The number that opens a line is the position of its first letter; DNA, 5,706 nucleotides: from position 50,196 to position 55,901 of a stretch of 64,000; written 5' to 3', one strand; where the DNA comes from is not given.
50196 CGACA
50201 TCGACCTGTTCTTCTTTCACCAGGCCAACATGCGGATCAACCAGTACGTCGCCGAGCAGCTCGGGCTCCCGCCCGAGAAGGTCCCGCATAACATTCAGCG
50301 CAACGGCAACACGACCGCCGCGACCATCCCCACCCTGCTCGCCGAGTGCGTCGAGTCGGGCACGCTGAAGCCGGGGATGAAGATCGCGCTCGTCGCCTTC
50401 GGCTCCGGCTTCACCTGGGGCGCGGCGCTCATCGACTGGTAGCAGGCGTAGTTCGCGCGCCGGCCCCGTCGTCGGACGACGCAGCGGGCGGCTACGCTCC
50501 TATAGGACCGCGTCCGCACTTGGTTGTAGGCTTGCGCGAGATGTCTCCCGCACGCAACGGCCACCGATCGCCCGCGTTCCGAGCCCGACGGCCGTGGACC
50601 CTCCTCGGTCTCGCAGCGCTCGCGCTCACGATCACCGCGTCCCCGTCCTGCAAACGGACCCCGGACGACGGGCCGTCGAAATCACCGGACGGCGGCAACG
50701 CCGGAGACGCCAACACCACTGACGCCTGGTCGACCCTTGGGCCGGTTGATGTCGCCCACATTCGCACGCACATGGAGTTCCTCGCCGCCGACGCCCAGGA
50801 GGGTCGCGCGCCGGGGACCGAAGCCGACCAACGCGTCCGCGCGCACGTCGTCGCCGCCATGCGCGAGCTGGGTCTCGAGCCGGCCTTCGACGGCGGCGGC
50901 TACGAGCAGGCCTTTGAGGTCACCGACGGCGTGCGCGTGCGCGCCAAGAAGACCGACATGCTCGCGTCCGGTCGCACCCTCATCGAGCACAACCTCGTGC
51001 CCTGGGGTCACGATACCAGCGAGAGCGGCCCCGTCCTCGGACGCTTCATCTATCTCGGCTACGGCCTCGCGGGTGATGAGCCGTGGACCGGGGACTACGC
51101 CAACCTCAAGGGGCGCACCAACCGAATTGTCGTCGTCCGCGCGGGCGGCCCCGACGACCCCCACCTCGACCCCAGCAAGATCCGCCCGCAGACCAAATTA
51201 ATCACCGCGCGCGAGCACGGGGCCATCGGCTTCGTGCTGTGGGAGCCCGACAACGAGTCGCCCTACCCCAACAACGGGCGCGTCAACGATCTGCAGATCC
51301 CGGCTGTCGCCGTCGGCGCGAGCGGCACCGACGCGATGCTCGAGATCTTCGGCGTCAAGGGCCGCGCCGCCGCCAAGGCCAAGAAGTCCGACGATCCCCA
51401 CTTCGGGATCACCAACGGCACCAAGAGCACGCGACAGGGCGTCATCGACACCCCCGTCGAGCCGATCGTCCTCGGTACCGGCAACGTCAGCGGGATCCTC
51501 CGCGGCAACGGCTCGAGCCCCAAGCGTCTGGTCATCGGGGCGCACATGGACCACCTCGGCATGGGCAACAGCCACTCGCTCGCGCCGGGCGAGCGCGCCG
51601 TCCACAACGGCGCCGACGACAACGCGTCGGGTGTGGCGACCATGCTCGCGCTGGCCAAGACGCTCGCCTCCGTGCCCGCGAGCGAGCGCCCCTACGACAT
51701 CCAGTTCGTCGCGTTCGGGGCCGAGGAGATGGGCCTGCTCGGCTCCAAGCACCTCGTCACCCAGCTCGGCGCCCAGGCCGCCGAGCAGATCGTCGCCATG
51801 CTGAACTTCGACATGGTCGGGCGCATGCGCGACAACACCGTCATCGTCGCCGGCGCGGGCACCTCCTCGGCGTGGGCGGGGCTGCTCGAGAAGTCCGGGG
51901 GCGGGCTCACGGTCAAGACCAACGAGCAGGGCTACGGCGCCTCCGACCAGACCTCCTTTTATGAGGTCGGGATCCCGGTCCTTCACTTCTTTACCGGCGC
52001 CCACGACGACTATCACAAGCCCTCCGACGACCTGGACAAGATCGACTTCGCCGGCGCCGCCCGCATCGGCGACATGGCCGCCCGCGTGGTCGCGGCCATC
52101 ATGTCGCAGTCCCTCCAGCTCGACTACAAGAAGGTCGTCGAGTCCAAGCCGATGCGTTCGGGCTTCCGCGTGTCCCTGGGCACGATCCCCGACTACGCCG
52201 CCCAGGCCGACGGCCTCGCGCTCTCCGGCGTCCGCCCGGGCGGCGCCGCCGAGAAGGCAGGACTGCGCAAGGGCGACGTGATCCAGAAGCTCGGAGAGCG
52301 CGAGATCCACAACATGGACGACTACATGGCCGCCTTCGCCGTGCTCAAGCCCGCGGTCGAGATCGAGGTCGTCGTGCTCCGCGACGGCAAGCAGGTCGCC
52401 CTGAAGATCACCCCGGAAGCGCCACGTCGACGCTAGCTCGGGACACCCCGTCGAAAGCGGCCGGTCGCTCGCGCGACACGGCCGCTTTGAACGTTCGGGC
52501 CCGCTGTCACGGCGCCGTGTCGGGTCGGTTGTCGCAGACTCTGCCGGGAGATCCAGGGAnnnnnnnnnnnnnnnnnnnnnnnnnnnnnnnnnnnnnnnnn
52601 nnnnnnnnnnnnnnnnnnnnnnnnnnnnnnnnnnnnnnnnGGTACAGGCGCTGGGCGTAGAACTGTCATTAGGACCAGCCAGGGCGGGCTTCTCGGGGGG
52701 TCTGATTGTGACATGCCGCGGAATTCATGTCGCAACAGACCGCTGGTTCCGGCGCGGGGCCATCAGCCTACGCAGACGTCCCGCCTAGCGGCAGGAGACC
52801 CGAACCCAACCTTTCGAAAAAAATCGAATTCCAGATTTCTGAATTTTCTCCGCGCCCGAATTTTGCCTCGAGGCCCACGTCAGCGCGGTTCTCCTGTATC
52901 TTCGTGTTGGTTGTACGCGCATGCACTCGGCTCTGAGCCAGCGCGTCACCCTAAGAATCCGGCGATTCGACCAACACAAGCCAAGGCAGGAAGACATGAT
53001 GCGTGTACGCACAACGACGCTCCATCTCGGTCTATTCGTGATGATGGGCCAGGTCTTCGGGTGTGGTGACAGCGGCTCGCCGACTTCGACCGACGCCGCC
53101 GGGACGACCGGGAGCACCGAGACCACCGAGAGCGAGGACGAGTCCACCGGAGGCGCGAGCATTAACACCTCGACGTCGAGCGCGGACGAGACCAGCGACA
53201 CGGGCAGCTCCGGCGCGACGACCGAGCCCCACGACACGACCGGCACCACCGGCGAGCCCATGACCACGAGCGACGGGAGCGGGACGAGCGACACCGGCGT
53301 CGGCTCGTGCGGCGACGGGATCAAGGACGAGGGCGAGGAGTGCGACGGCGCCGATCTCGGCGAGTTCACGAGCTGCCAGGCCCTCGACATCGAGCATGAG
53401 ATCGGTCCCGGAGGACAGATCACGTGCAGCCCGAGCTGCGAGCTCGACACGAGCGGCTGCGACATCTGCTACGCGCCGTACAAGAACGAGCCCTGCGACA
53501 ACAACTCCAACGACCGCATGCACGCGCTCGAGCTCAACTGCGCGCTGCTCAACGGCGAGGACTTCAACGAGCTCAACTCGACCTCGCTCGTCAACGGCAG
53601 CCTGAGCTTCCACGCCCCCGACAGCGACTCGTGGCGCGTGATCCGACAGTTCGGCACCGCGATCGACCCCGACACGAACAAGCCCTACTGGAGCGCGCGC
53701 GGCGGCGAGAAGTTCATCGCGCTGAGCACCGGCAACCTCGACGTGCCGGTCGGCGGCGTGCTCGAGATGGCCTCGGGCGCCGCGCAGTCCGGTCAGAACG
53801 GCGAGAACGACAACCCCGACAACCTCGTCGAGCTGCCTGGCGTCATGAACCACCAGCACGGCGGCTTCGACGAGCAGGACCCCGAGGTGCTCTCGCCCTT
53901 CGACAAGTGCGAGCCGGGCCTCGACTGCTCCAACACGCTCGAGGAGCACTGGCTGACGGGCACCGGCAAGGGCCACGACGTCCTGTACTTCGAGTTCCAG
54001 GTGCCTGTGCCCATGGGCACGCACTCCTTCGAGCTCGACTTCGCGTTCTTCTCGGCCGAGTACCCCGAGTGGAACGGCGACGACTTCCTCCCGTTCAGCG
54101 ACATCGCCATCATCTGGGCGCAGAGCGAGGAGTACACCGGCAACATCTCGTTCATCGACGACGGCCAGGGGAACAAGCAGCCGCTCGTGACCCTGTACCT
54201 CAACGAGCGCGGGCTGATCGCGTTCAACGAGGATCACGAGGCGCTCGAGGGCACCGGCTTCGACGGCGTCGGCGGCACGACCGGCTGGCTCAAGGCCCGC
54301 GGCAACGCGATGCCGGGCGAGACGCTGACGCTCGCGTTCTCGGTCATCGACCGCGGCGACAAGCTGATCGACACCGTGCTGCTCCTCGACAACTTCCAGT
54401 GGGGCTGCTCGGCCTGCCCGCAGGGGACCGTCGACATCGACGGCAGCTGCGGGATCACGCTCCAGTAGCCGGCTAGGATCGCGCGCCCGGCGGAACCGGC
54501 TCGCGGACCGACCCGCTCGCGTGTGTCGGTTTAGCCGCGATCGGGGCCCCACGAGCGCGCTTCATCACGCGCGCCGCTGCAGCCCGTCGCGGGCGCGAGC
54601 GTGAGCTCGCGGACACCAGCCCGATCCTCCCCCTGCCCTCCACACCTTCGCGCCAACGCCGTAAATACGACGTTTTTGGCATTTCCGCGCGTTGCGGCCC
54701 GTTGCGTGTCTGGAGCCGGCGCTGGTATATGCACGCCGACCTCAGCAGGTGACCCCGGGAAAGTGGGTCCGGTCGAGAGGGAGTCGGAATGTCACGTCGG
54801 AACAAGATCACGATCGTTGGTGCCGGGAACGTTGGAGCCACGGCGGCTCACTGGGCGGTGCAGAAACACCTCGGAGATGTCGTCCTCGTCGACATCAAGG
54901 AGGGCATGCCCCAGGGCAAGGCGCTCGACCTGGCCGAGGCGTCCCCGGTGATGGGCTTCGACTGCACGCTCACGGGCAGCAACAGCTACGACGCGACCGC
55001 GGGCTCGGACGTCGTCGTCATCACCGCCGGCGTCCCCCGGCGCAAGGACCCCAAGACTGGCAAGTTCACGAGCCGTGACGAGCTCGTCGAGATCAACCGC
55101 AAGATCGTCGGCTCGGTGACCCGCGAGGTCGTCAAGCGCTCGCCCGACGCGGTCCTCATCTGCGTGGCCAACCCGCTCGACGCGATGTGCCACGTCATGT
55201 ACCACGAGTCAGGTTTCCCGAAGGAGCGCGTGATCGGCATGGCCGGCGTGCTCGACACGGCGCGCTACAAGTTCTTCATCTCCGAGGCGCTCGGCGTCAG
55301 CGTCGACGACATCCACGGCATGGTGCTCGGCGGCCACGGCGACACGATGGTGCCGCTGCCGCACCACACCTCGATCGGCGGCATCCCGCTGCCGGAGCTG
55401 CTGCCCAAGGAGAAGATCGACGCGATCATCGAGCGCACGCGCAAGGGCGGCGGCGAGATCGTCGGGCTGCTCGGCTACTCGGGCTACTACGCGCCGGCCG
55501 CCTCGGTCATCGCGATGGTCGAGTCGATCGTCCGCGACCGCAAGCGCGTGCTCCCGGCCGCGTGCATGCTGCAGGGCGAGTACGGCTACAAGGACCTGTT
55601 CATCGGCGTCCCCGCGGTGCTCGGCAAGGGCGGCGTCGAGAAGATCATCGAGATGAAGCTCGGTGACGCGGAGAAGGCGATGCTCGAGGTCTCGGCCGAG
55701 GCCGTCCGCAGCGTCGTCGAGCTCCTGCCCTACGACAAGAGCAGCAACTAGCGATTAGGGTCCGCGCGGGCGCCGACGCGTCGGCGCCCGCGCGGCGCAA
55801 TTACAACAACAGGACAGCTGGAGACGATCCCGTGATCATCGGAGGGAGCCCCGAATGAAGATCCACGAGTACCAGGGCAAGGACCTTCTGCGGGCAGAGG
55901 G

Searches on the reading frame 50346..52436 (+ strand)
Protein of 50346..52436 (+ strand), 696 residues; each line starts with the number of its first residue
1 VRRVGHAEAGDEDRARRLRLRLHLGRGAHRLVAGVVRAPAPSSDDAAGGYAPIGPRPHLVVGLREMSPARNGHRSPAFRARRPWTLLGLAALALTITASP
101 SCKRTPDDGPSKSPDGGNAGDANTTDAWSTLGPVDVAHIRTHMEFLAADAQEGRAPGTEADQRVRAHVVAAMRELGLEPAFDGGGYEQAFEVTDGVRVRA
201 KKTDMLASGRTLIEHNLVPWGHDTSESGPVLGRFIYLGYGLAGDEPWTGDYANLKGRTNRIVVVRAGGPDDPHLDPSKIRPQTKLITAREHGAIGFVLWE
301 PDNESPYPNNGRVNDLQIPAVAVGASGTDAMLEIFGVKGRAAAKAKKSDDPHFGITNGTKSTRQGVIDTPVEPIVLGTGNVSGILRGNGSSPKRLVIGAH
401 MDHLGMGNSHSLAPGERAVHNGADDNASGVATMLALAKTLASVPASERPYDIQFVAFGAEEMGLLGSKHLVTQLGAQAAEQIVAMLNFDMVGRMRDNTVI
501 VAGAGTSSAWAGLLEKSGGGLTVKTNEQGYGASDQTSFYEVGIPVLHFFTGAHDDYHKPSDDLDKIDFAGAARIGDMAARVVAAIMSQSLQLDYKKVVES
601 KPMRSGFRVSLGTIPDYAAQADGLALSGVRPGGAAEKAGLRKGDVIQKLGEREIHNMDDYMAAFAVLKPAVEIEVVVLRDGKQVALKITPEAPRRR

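Call 9: search_protein_families(library=pfam, proteins=[window:50346-52436:+], max_evalue=0.01)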
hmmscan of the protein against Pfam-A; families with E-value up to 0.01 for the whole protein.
window:50346-52436:+ (696 aa): 8 families
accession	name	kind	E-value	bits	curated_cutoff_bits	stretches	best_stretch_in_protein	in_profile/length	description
PF04389.22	Peptidase_M28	-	7e-44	150.3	21.3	1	380-581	1-192/193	Peptidase family M28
PF01546.33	Peptidase_M20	-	6.9e-08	33.1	24.6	1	397-572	2-197/206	Peptidase family M20/M25/M40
PF13180.12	PDZ_2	-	8.2e-08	32.9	27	1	626-688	16-78/80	PDZ domain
PF00595.29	PDZ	-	1.4e-07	32.3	23.2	1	601-676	8-79/81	PDZ domain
PF17820.7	PDZ_6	-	2.9e-07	30.6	27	1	627-665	3-41/54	PDZ domain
PF05343.19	Peptidase_M42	-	0.00037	20.1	23.2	0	423-475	132-181/292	M42 glutamyl aminopeptidase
PF05450.20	Nicastrin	-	0.0021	18.1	25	1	419-489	18-90/218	Nicastrin large lobe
PF02225.27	PA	-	0.0022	18.5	23.9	1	258-326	26-90/95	PA domain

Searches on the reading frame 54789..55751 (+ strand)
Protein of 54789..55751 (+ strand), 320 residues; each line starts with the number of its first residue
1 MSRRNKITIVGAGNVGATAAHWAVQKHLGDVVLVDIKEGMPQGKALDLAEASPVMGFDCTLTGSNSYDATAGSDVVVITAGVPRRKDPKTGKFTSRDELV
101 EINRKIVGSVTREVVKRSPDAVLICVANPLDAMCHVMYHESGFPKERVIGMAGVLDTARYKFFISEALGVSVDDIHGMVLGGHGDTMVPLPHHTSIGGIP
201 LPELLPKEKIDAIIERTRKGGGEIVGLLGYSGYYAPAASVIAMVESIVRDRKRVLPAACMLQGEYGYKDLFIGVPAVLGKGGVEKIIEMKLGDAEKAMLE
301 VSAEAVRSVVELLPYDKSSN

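Call 12: search_protein_families(library=pfam, proteins=[window:54789-55751:+], max_evalue=0.001)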
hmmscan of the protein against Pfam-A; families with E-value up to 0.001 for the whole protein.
window:54789-55751:+ (320 aa): 2 families
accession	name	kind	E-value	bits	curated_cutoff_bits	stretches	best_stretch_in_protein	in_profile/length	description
PF00056.29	Ldh_1_N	-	3.2e-35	121.6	27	1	6-150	2-141/141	lactate/malate dehydrogenase, NAD binding domain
PF02866.23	Ldh_1_C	-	2.8e-31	109.3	22.6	1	155-310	3-167/174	lactate/malate dehydrogenase, alpha/beta C-terminal domain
